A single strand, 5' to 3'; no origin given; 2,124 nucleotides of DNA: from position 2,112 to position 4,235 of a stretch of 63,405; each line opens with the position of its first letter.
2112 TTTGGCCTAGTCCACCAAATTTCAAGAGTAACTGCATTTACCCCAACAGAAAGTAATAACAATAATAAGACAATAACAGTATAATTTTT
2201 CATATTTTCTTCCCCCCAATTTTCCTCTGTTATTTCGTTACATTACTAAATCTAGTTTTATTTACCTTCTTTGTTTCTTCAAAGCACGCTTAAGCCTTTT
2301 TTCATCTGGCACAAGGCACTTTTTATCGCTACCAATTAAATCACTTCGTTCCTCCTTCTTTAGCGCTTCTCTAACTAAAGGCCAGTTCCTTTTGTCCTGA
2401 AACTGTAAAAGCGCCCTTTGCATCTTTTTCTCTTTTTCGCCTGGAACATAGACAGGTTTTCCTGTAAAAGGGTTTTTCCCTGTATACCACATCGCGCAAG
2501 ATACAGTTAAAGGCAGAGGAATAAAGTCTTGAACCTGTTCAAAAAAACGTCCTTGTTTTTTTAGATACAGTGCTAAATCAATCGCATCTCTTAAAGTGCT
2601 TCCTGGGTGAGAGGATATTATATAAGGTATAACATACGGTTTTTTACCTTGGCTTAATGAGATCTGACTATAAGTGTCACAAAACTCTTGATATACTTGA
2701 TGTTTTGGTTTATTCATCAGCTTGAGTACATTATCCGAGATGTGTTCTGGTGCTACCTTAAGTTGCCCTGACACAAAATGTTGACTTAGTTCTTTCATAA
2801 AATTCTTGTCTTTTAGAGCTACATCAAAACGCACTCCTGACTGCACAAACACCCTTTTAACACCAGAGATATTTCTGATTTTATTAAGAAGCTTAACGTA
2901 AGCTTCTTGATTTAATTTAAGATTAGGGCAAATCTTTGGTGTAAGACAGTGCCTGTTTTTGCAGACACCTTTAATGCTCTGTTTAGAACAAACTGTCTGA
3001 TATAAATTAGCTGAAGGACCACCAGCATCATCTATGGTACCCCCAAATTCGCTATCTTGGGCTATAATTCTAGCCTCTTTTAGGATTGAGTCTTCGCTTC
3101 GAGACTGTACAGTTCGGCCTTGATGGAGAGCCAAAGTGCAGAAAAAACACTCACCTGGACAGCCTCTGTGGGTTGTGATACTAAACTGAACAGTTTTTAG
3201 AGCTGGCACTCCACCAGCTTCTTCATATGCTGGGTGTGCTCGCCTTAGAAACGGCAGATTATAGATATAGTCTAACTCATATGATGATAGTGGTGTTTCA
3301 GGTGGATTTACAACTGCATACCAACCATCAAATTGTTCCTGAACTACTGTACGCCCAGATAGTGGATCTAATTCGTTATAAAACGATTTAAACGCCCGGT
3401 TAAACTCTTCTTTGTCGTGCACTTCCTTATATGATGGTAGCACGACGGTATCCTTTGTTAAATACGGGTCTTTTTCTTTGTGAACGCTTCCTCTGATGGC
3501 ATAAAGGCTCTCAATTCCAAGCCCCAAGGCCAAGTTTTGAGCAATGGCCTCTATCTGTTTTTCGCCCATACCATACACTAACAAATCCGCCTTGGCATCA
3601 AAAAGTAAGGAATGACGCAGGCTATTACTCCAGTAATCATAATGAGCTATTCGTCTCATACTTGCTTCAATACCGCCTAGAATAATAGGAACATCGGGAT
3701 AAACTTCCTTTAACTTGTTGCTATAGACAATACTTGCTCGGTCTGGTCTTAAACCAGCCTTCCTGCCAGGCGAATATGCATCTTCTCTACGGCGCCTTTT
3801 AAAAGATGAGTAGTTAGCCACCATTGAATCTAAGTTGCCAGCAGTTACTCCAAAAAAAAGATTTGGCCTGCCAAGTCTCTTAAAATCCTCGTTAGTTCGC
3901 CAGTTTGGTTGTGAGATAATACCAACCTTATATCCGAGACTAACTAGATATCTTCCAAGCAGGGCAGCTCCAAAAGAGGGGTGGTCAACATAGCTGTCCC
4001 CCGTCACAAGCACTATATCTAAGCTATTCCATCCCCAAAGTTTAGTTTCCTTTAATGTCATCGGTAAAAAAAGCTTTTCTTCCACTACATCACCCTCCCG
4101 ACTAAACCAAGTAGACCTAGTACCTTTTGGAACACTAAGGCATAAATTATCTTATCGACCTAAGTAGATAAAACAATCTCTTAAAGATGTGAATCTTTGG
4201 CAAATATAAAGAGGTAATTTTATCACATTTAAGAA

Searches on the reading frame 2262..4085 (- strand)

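Call 69: search_protein_families(library=ncbifam, proteins=[window:2262-4085:-], max_evalue=1e-10)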
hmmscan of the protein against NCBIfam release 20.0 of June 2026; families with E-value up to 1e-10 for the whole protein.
window:2262-4085:- (607 aa): 2 families
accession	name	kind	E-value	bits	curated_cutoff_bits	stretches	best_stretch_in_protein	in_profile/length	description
TIGR03904.1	SAM_YgiQ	equivalog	5.9e-238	790.9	462.35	1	6-561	1-558/558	YgiQ family radical SAM protein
TIGR04014.1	B12_SAM_MJ_0865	equivalog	3.2e-11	42.7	360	0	300-342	160-202/434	methyl-coenzyme M reductase glutamine C-methyltransferase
